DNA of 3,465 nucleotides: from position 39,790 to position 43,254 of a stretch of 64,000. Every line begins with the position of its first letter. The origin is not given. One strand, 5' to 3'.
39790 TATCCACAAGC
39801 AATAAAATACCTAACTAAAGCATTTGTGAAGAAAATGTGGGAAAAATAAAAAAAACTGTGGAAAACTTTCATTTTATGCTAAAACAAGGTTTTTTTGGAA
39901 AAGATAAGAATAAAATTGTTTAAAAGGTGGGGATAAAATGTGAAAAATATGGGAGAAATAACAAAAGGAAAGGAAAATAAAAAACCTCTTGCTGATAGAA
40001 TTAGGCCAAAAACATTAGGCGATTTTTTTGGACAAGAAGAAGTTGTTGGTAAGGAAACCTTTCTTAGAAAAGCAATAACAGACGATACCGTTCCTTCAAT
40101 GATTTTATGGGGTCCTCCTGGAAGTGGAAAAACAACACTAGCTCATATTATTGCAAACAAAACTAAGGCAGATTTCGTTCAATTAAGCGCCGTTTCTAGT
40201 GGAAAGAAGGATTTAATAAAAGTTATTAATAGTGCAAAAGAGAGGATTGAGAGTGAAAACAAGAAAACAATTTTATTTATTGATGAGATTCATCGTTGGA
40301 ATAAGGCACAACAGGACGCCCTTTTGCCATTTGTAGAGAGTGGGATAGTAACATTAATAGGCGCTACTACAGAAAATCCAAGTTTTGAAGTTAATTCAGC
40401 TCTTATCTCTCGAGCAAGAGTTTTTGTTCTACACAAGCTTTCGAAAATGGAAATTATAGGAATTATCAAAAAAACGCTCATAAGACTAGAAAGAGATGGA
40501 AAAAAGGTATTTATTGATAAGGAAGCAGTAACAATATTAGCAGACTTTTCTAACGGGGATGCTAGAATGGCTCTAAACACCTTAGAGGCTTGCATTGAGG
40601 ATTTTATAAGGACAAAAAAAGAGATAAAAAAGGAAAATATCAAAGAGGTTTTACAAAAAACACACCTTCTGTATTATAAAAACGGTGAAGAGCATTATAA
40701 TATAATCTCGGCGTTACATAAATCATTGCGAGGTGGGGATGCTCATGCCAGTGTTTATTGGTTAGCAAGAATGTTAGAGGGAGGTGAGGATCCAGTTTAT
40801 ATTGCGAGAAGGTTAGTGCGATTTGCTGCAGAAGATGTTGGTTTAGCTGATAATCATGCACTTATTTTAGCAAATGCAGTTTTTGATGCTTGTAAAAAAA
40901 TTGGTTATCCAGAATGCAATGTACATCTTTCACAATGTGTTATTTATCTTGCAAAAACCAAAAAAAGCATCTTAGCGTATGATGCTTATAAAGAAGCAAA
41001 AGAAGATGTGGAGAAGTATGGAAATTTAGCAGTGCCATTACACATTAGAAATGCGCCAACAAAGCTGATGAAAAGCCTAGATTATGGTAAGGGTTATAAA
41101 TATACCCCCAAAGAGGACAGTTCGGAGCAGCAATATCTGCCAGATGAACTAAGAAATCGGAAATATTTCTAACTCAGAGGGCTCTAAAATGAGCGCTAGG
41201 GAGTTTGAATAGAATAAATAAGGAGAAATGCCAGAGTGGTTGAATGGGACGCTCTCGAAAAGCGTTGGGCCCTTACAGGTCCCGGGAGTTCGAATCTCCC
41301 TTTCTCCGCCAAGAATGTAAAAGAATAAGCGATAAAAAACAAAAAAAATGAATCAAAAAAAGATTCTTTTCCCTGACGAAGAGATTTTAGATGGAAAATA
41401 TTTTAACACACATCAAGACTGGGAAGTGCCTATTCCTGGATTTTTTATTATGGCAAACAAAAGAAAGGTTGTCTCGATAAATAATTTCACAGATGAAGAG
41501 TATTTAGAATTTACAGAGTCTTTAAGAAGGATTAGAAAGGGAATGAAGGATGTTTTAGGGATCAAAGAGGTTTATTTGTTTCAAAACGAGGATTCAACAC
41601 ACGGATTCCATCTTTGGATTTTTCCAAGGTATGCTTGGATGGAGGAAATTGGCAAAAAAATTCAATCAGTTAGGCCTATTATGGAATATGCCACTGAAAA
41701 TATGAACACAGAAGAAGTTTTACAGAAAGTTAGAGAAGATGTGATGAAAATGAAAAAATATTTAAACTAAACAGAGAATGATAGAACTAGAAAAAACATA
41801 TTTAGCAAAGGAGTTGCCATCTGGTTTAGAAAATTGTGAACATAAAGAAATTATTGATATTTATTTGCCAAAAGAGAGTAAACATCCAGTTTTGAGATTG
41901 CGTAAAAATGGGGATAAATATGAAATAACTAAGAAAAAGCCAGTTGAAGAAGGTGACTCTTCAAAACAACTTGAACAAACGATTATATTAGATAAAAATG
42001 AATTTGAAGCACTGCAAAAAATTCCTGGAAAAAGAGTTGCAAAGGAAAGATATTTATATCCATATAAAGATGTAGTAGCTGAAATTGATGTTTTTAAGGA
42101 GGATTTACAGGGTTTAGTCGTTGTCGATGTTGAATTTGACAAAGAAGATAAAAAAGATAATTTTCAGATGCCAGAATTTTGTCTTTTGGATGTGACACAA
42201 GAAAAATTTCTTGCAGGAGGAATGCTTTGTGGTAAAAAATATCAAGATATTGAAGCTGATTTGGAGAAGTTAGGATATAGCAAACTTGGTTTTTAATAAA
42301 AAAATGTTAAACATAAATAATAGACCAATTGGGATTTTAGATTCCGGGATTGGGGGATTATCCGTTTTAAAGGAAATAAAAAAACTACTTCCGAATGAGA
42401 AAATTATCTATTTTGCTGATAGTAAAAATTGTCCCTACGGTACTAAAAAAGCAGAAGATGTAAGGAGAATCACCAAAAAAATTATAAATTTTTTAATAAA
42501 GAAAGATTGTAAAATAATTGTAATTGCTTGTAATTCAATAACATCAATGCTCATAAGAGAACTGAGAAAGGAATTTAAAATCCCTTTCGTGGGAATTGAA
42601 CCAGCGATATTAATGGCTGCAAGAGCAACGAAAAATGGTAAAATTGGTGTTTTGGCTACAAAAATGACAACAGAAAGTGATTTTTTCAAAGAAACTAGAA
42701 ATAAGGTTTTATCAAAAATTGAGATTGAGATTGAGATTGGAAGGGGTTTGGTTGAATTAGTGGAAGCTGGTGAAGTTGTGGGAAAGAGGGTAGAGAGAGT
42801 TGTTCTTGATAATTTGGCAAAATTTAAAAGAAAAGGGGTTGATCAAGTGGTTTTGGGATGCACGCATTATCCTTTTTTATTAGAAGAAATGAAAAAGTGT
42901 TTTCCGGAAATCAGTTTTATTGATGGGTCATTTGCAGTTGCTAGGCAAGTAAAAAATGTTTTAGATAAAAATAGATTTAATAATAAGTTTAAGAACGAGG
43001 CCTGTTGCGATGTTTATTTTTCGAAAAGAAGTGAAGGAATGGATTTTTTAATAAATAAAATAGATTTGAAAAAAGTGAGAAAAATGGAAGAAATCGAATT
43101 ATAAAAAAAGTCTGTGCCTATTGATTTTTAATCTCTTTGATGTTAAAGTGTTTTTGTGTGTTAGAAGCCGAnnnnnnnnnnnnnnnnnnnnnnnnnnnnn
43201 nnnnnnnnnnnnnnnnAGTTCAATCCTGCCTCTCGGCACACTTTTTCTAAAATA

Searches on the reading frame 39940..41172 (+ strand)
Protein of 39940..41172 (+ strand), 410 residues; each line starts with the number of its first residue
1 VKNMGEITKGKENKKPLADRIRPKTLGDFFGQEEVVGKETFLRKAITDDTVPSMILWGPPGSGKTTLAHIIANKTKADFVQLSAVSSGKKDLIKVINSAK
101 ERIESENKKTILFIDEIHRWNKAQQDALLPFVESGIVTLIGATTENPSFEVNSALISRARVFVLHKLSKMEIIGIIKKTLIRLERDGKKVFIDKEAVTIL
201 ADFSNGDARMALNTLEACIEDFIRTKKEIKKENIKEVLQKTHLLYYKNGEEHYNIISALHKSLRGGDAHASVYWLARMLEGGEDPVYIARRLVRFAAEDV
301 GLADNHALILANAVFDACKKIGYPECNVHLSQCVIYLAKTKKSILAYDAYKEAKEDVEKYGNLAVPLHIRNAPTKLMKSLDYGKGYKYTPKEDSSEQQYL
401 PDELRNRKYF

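Call 15: search_protein_families(library=pfam, proteins=[window:39940-41172:+], max_evalue=0.001)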
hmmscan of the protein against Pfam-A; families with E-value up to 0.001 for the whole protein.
window:39940-41172:+ (410 aa): 16 families
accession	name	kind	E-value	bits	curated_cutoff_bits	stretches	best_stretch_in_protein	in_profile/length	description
PF12002.13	MgsA_C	-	7.7e-56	189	27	1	265-410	1-148/167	MgsA AAA+ ATPase C terminal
PF16193.11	AAA_assoc_2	-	3.1e-25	88.6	34.3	1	188-264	3-81/81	AAA C-terminal domain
PF00004.35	AAA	-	4.5e-18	66.4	21.2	1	54-162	1-126/131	ATPase family associated with various cellular activities (AAA)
PF05496.18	RuvB_N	-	1.5e-16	61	27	1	21-139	1-115/159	Holliday junction DNA helicase RuvB P-loop domain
PF13173.12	AAA_14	-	5.7e-08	33.3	27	1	54-172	5-128/129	AAA domain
PF07728.20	AAA_5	-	1.8e-07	31.7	22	1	54-143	2-101/139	AAA domain (dynein-related subfamily)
PF00158.32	Sigma54_activat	-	4.6e-06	26.8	20.2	0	107-146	92-131/168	Sigma-54 interaction domain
PF13191.12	AAA_16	-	4.9e-06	27.6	32.6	0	40-75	13-48/167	AAA ATPase domain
PF20720.3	nSTAND3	-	6e-06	26.5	27.2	1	54-117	20-74/155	Novel STAND NTPase 3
PF01078.27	Mg_chelatase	-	2.3e-05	24.4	20.3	0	53-87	24-62/207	Magnesium chelatase, subunit ChlI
PF07724.20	AAA_2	-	3.5e-05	24.4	27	1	53-138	5-105/166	AAA domain (Cdc48 subfamily)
PF05673.19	DUF815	-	7.6e-05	22.4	23.8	1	47-117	49-116/249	Protein of unknown function (DUF815)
PF00910.28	RNA_helicase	-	8.2e-05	23.5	21.5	1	55-154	2-97/105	RNA helicase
PF13401.12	AAA_22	-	0.0001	23.1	27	1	53-126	7-84/130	AAA domain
PF14532.12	Sigma54_activ_2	-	0.0001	23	25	1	54-145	24-109/138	Sigma-54 interaction domain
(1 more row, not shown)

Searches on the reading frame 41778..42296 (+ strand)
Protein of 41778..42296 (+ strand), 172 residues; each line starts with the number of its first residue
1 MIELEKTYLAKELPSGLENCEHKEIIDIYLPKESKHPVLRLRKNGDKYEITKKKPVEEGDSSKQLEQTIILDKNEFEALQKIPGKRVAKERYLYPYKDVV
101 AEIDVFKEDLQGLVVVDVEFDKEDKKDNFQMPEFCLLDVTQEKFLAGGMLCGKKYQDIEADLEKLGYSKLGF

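Call 15: search_protein_families(library=pfam, proteins=[window:41778-42296:+], max_evalue=0.001)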
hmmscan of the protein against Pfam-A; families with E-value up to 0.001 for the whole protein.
window:41778-42296:+ (172 aa): 1 family
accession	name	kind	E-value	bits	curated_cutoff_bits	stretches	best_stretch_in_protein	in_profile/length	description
PF01928.26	CYTH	-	1.5e-06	28.6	23.2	1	21-126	31-151/179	CYTH domain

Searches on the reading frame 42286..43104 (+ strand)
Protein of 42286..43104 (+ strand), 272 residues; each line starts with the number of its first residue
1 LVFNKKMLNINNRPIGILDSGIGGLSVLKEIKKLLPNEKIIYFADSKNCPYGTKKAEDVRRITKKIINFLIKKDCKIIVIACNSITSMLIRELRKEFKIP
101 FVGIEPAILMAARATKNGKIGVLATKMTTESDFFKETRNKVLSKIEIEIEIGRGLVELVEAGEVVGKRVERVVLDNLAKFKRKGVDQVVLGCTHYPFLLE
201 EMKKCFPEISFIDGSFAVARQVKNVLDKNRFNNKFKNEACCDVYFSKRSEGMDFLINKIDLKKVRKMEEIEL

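Call 15: search_protein_families(library=pfam, proteins=[window:42286-43104:+], max_evalue=0.001)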
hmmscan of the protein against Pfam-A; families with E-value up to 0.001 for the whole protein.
window:42286-43104:+ (272 aa): 1 family
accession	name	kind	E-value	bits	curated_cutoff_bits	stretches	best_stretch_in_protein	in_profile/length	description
PF01177.27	Asp_Glu_race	-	2.1e-25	90.2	31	1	24-221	9-210/211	Asp/Glu/Hydantoin racemase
